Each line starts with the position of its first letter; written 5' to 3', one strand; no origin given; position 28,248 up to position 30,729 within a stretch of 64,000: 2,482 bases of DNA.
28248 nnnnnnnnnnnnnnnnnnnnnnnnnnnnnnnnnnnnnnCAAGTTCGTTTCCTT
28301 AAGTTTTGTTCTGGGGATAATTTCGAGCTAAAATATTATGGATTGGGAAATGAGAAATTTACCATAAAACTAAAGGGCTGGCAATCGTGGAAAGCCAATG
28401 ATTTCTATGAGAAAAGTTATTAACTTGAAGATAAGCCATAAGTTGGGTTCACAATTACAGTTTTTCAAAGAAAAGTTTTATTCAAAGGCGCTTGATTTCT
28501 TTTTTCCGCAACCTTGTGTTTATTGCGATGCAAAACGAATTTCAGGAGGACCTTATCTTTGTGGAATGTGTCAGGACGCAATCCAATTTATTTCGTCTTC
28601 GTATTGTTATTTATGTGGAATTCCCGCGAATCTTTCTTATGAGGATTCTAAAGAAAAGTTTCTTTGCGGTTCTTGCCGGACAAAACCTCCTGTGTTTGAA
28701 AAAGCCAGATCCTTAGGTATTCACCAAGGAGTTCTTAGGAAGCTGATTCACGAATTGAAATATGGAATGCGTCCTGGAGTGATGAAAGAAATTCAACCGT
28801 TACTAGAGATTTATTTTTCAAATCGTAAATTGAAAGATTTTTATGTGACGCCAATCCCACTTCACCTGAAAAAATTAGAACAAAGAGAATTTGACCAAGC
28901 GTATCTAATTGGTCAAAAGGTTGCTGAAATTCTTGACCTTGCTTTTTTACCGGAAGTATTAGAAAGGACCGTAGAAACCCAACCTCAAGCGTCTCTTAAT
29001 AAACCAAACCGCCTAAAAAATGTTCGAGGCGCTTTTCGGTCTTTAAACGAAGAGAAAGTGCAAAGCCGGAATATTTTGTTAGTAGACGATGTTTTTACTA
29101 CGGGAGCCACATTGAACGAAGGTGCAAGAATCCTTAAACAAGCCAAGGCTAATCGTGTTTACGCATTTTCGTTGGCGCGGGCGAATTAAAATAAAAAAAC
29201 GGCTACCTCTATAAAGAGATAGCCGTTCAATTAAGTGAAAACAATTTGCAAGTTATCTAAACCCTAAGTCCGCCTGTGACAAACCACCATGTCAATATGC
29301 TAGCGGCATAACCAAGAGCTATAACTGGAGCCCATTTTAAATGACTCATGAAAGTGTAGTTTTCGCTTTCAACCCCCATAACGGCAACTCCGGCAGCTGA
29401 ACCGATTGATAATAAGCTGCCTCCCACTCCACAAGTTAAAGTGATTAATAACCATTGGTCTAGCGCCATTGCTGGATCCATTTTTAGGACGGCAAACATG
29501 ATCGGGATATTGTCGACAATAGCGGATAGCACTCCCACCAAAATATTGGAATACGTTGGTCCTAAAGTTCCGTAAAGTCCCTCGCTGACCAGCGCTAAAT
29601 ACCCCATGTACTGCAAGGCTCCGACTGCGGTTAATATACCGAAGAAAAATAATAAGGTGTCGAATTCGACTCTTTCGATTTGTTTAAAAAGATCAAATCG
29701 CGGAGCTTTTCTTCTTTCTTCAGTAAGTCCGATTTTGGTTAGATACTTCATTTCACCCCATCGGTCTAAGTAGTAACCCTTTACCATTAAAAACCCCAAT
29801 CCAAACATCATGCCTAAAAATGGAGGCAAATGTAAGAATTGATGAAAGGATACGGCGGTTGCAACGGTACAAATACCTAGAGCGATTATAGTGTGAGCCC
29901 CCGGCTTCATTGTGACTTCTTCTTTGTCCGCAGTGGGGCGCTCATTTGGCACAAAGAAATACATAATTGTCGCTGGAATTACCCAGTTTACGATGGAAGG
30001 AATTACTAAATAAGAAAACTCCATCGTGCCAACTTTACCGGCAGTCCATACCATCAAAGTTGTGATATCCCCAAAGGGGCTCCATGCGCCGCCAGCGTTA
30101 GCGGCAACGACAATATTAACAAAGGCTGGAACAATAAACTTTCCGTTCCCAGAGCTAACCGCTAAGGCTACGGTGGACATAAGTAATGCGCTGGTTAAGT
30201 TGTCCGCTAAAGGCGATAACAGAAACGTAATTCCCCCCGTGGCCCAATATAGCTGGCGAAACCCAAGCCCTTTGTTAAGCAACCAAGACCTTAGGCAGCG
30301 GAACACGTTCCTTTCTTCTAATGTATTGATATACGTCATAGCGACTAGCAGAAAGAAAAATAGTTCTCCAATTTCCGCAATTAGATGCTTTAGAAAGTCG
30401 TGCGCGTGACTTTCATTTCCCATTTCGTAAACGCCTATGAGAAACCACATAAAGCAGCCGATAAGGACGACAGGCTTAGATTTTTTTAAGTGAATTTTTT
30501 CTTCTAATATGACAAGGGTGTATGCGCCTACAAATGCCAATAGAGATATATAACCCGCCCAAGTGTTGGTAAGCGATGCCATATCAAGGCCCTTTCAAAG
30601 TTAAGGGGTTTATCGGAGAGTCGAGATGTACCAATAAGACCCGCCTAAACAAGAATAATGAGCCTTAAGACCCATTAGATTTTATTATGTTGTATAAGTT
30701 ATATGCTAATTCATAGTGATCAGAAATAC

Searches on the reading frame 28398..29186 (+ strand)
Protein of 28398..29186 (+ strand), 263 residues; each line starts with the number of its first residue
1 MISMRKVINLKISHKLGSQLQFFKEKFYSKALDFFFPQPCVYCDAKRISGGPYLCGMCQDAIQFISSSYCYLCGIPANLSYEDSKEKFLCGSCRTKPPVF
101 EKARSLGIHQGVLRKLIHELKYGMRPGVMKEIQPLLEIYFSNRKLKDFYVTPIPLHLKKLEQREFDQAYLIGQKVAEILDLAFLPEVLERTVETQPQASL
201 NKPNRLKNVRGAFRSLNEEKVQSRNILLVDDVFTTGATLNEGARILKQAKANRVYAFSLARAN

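Call 46: search_protein_families(library=pfam, proteins=[window:28398-29186:+], max_evalue=0.01)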
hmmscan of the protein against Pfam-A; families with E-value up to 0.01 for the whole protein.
window:28398-29186:+ (263 aa): 2 families
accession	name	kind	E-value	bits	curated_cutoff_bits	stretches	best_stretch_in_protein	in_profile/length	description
PF18912.6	DZR_2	-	1.6e-10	41.1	27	1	31-94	1-56/56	Double zinc ribbon domain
PF00156.33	Pribosyltran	-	4.2e-07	29.8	26.3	1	174-259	46-123/158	Phosphoribosyl transferase domain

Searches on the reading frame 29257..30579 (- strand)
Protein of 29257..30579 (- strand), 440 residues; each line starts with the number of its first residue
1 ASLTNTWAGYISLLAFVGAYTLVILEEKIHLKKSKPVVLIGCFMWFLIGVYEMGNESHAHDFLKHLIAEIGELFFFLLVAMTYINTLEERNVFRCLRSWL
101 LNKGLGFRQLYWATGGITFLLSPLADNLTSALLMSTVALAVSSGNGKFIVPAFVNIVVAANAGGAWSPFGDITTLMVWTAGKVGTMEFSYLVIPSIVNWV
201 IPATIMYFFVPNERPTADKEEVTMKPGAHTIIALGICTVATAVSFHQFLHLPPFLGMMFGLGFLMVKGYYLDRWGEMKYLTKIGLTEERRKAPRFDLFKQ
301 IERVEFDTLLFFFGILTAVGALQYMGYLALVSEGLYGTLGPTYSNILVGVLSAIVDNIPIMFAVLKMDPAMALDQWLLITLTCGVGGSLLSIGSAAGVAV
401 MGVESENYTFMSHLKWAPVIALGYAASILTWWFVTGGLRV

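Call 46: search_protein_families(library=pfam, proteins=[window:29257-30579:-], max_evalue=0.01)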
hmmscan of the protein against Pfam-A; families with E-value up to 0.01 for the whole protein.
window:29257-30579:- (440 aa): 1 family
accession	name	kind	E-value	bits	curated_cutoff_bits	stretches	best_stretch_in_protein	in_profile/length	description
PF03600.22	CitMHS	-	1.6e-31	110.1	31.9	1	20-384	1-336/336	Citrate transporter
